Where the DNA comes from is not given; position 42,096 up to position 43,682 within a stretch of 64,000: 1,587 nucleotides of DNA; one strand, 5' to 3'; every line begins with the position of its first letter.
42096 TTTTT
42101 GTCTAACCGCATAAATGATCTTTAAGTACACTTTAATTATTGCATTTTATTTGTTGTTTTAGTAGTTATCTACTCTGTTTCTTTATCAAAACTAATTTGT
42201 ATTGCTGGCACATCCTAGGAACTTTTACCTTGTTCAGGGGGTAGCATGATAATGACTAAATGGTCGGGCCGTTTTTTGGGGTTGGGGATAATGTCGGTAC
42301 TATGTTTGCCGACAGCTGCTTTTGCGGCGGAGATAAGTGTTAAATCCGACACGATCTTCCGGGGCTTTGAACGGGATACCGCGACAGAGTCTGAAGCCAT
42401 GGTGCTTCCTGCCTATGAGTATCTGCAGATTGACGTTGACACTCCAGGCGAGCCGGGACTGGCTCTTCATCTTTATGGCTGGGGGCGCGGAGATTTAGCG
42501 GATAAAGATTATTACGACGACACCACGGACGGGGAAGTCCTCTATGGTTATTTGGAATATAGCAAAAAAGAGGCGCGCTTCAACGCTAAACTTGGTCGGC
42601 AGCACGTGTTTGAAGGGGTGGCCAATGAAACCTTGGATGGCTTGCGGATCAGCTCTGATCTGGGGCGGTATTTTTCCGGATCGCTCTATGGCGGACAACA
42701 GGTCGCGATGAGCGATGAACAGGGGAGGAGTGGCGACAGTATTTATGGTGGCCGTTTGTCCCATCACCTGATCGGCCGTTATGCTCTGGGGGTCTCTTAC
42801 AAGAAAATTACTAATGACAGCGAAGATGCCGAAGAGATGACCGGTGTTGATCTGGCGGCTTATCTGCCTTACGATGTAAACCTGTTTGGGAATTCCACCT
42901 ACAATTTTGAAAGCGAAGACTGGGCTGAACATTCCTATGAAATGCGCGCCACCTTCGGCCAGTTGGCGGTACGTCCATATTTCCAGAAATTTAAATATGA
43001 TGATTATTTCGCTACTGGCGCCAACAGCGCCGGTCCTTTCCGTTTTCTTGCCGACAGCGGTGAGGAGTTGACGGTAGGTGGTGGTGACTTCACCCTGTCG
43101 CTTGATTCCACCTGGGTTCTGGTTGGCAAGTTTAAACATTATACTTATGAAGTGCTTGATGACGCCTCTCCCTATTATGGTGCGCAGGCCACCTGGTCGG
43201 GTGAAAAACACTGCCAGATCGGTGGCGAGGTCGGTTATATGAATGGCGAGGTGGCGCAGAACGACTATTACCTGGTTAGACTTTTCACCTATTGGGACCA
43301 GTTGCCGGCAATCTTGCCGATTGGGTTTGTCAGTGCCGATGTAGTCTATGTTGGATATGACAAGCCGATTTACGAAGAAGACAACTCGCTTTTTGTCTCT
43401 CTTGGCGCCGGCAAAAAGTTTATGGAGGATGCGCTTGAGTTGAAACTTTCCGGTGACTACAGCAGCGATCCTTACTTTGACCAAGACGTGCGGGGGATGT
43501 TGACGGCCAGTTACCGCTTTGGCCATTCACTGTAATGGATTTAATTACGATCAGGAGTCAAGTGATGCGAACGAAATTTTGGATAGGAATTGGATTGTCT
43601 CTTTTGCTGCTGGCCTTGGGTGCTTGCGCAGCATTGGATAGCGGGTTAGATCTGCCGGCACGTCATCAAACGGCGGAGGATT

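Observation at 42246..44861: Compact porin-cytochrome module: 429-aa beta-barrel plus 5-haem and 8-haem cytochromes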

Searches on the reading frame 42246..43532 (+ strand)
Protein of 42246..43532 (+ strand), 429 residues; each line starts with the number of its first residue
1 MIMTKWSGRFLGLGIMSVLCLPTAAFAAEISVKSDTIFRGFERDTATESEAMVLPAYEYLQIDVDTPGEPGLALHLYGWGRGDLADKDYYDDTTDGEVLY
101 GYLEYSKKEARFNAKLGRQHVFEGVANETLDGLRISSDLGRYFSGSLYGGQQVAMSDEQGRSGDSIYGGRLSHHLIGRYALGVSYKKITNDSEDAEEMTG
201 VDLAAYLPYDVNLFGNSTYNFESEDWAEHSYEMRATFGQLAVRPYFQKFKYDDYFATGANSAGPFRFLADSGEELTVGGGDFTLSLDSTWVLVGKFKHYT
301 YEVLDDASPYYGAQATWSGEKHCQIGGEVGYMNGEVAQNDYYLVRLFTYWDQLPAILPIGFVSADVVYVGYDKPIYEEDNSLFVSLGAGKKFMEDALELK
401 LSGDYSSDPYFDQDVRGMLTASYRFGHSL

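Call 3: search_protein_families(library=pfam, proteins=[window:42246-43532:+], max_evalue=0.1)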
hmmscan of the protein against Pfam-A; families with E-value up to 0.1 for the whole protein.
window:42246-43532:+ (429 aa): 0 families

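Call 4: search_protein_families(library=ncbifam, proteins=[window:42246-43532:+], max_evalue=0.1)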
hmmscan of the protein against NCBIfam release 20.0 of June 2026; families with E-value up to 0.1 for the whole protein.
window:42246-43532:+ (429 aa): 1 family
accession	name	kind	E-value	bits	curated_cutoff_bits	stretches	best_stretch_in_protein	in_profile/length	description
NF033923.0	opr_proin_2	subfamily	0.0033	16.6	150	1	79-139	100-159/386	Opr family porin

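Call 8: find_homologous_proteins(query=window:42246-43532:+, max_evalue=0.001)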
Query window:42246-43532:+ (429 aa): 597 proteins with E <= 0.001 among 7445 candidates; the best 120 are listed.
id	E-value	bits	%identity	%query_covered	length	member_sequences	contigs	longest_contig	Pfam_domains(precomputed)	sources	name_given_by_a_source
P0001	7.0e-289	976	100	100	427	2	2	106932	-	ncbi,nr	ncbi:MAG: hypothetical protein KKB30_09605 [Proteobacteria bacterium]|nr:hypothetical protein [Pseud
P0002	1.3e-227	774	78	100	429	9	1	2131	-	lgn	-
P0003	2.1e-221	754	78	96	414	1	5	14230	-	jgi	jgi:hypothetical protein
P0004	4.1e-221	753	76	100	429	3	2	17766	-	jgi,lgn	jgi:hypothetical protein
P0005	2.5e-207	707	71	100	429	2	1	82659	-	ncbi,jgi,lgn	-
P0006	5.5e-203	693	69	100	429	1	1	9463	-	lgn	-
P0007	1.0e-202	692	73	97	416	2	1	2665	-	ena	-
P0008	2.1e-201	688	69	100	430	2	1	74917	-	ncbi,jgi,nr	ncbi:MAG: hypothetical protein K0A99_06480 [Desulfoarculaceae bacterium]|nr:hypothetical protein [De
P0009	1.1e-199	682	68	100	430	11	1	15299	-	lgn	-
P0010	2.1e-199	681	70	100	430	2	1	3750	-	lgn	-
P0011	5.3e-198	676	68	100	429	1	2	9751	-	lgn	-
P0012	7.7e-198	676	70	100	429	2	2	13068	-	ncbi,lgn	-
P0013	7.3e-197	673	69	100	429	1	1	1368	-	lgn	-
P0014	1.7e-196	671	68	100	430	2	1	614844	-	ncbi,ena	-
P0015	2.7e-196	671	68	100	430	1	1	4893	-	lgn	-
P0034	1.9e-185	635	66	96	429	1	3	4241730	-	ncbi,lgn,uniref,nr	ncbi:hypothetical protein [Geopsychrobacter electrodiphilus]|uniref:hypothetical protein n=1 Tax=Geo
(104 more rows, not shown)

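Call 11: find_related_loci(query=A1, collection=genome_contigs, flank=8000)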
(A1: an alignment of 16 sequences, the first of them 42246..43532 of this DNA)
Query A1 (429 aa) in genome_contigs; peptide patterns used: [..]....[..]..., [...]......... (x = any residue, [..] = any of these).
254 stretches matched a pattern; 204 encode a relative of the query (tblastn E <= 1e-3); the best 80 are kept; 80 distinct loci.
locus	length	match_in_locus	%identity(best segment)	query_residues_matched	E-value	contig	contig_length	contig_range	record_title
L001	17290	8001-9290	69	1-429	0e+0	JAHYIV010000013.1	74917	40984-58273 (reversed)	MAG: Desulfoarculaceae bacterium isolate KA05 NODE_189_length_74917_cov_15.317850, whole genome shotgun sequence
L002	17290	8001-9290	70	1-429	0e+0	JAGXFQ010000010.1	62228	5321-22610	MAG: Desulfobulbaceae bacterium isolate LH_M19 k141_326031, whole genome shotgun sequence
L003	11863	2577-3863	70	1-429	0e+0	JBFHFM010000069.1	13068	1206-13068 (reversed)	MAG: Trichloromonas sp. isolate Mix_sand07.2021.05.G.127 k141_622754_length_13068_cov_48.7802, whole genome shotgun sequ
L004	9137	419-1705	66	1-429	0e+0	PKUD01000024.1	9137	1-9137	MAG: Desulfuromonas sp. isolate BM509 sc_4394, whole genome shotgun sequence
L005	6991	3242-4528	67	1-429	0e+0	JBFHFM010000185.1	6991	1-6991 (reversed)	MAG: Trichloromonas sp. isolate Mix_sand07.2021.05.G.127 k141_1730087_length_6991_cov_47.7139, whole genome shotgun sequ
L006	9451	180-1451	63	5-429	9e-180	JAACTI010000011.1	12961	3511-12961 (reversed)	MAG: Deltaproteobacteria bacterium isolate CG_2015-17_54_20 CG_2015-17_curated_scaffold_8330, whole genome shotgun seque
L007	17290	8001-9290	68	1-429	0e+0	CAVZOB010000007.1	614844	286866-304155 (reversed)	MAG: uncultured proteobacterium isolate MFD01721.bin.1.139 genome assembly, contig: contig_27219, whole genome shotgun s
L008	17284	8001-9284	71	1-428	0e+0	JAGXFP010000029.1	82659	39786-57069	MAG: Desulfobacterales bacterium isolate LH_M18 k141_646961, whole genome shotgun sequence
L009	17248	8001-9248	57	13-429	1e-164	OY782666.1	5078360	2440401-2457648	MAG: Geopsychrobacteraceae bacterium isolate f8de7df7-17c8-42b0-849c-d6069997f774 genome assembly, chromosome: 1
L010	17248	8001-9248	57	11-427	3e-162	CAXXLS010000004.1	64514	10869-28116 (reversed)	MAG: Geopsychrobacteraceae bacterium isolate 317fd568-e5dc-41c8-b78d-107954c7a258 genome assembly, contig: contig_4, who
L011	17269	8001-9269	58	1-423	1e-153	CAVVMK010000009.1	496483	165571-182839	MAG: uncultured delta proteobacterium isolate MFD04716.bin.2.103 genome assembly, contig: contig_9687, whole genome shot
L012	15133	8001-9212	57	22-425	2e-146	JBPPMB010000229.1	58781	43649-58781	MAG: Desulfuromonadales bacterium isolate BIOS2019_out_141 k131_681363, whole genome shotgun sequence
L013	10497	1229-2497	56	2-425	2e-146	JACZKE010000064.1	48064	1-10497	MAG: Desulfuromonadales bacterium isolate MAG37 geobacteraceae_1_contig_1459100, whole genome shotgun sequence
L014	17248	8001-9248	54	8-423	1e-145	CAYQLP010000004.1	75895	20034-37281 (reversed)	MAG TPA_asm: uncultured Geobacteraceae bacterium isolate SRP294416_co1_182 genome assembly, contig: NODE_381_length_7589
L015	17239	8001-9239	52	15-428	4e-143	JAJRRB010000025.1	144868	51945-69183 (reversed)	MAG: Deltaproteobacteria bacterium isolate Dive100_bin2.40 k141_168547, whole genome shotgun sequence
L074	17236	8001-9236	31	12-425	2e-48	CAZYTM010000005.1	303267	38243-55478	MAG TPA_asm: uncultured Geobacteraceae bacterium isolate SRP302447_co2_358 genome assembly, contig: NODE_110_length_3032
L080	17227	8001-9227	29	25-425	4e-41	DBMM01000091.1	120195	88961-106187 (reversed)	MAG TPA_asm: Geobacter sp. UBA698 UBA698_contig_251, whole genome shotgun sequence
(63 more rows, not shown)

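Call 24: search_solved_structures(query=window:42246-43532:+, max_evalue=10, show_alignments=2)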
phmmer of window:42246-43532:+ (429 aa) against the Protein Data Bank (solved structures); distinct sequences matched with E-value up to 10: 0.

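Call 31: find_encoding_contigs(protein=P0034, flank=10000, max_places=2)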
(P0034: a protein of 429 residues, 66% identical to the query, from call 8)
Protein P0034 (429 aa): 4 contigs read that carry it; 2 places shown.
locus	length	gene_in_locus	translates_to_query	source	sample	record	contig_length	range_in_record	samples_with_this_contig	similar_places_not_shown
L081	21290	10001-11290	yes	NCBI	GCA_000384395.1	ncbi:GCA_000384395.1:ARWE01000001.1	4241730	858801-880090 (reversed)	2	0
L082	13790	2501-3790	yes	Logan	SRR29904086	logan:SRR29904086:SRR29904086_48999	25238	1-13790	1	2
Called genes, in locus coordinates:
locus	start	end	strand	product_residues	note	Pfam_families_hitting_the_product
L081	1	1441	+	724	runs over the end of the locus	PF09699:Paired_CXXCH_1 (faint), PF14522:Cytochrome_C7 (faint), PF14537:Cytochrom_c3_2 (faint), PF22113:Mtrc-MtrF_II-IV_dom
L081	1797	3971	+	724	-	PF00657:Lipase_GDSL (faint), PF13472:Lipase_GDSL_2 (faint), PF12895:ANAPC3 (faint), PF00515:TPR_1 (faint), PF07719:TPR_2 (faint), PF13414:TPR_11 (faint), PF13428:TPR_14 (faint), PF13431:TPR_17 (faint), +3 more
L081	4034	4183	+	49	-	PF19451:DUF5989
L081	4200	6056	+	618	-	PF02543:Carbam_trans_N, PF16861:Carbam_trans_C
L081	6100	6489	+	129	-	-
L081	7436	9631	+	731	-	PF14522:Cytochrome_C7 (faint), PF14537:Cytochrom_c3_2 (faint), PF22113:Mtrc-MtrF_II-IV_dom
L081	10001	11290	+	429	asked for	-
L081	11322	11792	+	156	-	PF14522:Cytochrome_C7 (faint)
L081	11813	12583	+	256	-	PF14522:Cytochrome_C7 (faint)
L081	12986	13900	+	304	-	PF11356:T2SSC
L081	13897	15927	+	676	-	PF21305:type_II_gspD_N0, PF03958:Secretin_N, PF00263:Secretin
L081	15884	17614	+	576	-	PF05157:MshEN, PF00437:T2SSE, PF25199:nSTAND_NTPase5 (faint), PF13191:AAA_16 (faint)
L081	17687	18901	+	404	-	PF28597:T2SSF_N, PF00482:T2SSF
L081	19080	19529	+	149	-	PF07963:N_methyl, PF08334:T2SSG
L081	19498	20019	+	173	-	PF07963:N_methyl (weak)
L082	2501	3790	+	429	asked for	-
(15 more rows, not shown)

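Call 38: predict_structure(alignment_id=A2)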
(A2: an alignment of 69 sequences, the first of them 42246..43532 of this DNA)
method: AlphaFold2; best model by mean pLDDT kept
length: 429 residues; sequences in the alignment: 69
mean_pLDDT: 87.7   pTM: 0.75
mean pLDDT of the five models: 87.7, 85.8, 85.6, 84.5, 82.4
residues with pLDDT >= 90: 264; 70-90: 119; 50-70: 33; < 50: 13
segments of 3 or more residues with pLDDT < 50: 155-162
pLDDT, mean of each block of 10 residues (from residue 1): 60 69 62 95 83 93 88 93 85 86 94 94 85 95 95 56 77 94 90 76 94 95 90 96 96 69 68 94 95 98 93 96 96 91 98 91 97 91 97 92 92 89 86
secondary structure, 60 per line:
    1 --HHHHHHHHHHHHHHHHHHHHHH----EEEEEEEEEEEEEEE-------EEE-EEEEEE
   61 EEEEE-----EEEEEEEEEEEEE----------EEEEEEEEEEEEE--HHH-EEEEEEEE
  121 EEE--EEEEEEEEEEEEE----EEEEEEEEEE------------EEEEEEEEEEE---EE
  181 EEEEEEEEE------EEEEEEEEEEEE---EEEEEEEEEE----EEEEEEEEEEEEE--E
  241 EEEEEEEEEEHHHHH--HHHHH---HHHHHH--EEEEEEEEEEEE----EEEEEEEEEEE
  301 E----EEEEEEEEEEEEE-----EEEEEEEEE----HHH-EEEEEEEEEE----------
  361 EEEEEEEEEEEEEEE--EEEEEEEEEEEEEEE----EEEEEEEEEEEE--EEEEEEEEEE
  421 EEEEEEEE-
elements in order: H3-24 E29-43 E51-53 E55-65 E71-83 E94-106 E113-123 E126-138 E143-152 E165-175 E179-189 E196-207 E211-220 E225-237 E240-250 H251-255 H258-262 H266-271 E274-285 E290-301 E306-318 E324-332 E341-350 E361-375 E378-392 E397-408 E411-428

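Call 42: fold_search(model_id=the predicted structure, library=pdb)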
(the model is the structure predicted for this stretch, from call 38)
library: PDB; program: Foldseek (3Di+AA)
matches with E <= 10: 826; with E <= 0.001: 270
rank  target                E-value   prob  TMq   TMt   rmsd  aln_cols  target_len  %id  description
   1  9fw9_D                2.4e-09  1.00  0.43  0.31  16.3       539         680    9  Cryo-EM structure of the type 1 pilus assembly platform as part of the FimA-bound chaperone-usher pilus complex (FimDH (released 2025-06-04)
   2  5dl8_A                3.6e-09  1.00  0.46  0.50  11.7       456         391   11  Crystal structure of Acinetobacter baumannii OccAB4 (released 2016-02-03)
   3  3ohn_A                4.2e-09  1.00  0.52  0.48  10.2       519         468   10  Crystal structure of the FimD translocation domain (released 2011-06-01)
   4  8bys_A                6.4e-09  1.00  0.35  0.43  11.5       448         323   12  Outer membrane attachment porin OmpM1 from Veillonella parvula, native (released 2023-11-08)
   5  3rfz_E                7.0e-09  1.00  0.48  0.30  14.0       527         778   11  Crystal structure of the FimD usher bound to its cognate FimC:FimH substrate (released 2011-06-01)
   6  9fy9_D                7.0e-09  1.00  0.42  0.30  15.8       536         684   11  Cryo-EM structure of the type 1 chaperone-usher pilus FimD-tip complex (FimDHGFC) - Conformer 1 (released 2025-06-04)
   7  3rfz_B                1.1e-08  1.00  0.56  0.35   7.0       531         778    9  Crystal structure of the FimD usher bound to its cognate FimC:FimH substrate (released 2011-06-01)
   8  9fxs_D                1.2e-08  1.00  0.52  0.37   7.5       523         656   10  Cryo-EM structure of the type 1 pilus complex including pilus rod and FimI-bound assembly platform after incorporation (released 2025-06-04)
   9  5dl7                  1.7e-08  1.00  0.43  0.45  10.4       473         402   10  Crystal structure of Acinetobacter baumannii OccAB3 (released 2016-02-03)
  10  8bys_B                1.9e-08  1.00  0.32  0.39  15.8       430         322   11  Outer membrane attachment porin OmpM1 from Veillonella parvula, native (released 2023-11-08)
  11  9bog_D                2.4e-08  1.00  0.44  0.27  14.9       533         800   10  Structural basis for adhesin secretion by the outer-membrane usher in type 1 pili (released 2024-10-09)
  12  7lhg_C                3.0e-08  1.00  0.55  0.33   7.9       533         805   11  Cryo-EM structure of E. coli P pilus tip assembly intermediate PapC-PapD-PapK-PapG in the first conformation (released 2021-08-11)
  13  5ldt_A                3.3e-08  1.00  0.35  0.36  18.8       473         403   11  Crystal Structures of MOMP from Campylobacter jejuni (released 2016-10-26)
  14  5dl5                  4.0e-08  1.00  0.41  0.42  12.5       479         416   11  Crystal structure of Acinetobacter baumannii OccAB1 (released 2016-02-03)
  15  8bym_A                5.1e-08  1.00  0.36  0.44  11.2       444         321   11  Outer membrane attachment porin OmpM1 from Veillonella parvula (released 2023-11-08)
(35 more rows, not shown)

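Call 61: find_encoding_contigs(protein=P0001, flank=1000, max_places=2)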
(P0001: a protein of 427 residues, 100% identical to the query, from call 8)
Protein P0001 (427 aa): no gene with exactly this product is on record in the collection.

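Call 70: search_protein_representatives(alignment_id=A2)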
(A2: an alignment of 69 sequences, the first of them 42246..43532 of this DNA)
Query: 69 sequences, 429 profile positions. Proteins with E-value up to 0.001 (for the whole library): 852; up to 1e-10: 506; up to 1e-30: 233. The best 150 are listed.
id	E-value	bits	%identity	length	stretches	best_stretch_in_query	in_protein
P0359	3.1e-160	550.4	-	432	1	8-427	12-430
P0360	1.4e-142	492.2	-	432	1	10-427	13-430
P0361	6.4e-139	480.2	-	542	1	29-425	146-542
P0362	1.5e-138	479.0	-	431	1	9-427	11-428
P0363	3.2e-138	477.9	-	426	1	2-427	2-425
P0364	4.3e-134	464.3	-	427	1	10-426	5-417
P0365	9.2e-134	463.2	-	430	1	11-427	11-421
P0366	2.3e-132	458.5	-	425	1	6-425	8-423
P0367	1.1e-130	453.1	-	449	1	1-427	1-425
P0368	1.1e-130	453.0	-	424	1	11-426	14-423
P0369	4.4e-130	451.0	-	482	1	30-421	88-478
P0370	2.9e-129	448.4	-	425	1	13-424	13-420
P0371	3.3e-129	448.1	-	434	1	8-426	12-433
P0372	4.7e-127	441.1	-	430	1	8-425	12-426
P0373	7.5e-127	440.4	-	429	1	8-425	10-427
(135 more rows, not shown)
